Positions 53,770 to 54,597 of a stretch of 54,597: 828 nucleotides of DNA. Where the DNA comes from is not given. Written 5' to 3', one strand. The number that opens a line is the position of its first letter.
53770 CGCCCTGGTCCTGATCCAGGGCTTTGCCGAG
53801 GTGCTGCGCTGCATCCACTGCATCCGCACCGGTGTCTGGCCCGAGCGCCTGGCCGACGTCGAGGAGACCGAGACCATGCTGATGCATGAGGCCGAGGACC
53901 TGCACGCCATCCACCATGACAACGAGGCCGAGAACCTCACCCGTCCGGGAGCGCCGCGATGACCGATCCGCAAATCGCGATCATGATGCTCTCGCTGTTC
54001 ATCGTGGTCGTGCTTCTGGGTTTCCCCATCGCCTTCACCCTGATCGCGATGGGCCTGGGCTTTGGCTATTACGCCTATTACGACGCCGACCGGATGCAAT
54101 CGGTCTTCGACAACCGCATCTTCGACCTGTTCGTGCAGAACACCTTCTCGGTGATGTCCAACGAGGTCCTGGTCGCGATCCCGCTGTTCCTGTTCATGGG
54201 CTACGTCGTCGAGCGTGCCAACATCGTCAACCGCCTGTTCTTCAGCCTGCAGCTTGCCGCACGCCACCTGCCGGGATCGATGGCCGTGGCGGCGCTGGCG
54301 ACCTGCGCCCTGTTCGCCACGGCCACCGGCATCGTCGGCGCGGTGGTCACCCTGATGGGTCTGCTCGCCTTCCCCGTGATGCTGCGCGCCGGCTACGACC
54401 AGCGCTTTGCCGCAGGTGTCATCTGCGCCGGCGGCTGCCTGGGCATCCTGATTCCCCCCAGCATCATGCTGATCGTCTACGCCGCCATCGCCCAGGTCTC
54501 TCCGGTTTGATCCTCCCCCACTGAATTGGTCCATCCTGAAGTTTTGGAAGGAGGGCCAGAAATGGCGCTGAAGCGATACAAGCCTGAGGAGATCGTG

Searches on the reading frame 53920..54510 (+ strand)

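Call 18: search_protein_families(library=pfam, proteins=[window:53920-54510:+], max_evalue=0.00001)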
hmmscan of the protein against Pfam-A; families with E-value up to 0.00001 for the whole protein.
window:53920-54510:+ (196 aa): 1 family
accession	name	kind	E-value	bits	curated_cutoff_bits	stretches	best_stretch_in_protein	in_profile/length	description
PF06808.19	DctM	-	9.4e-31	107.5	23.8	1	25-194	2-163/413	Tripartite ATP-independent periplasmic transporter, DctM component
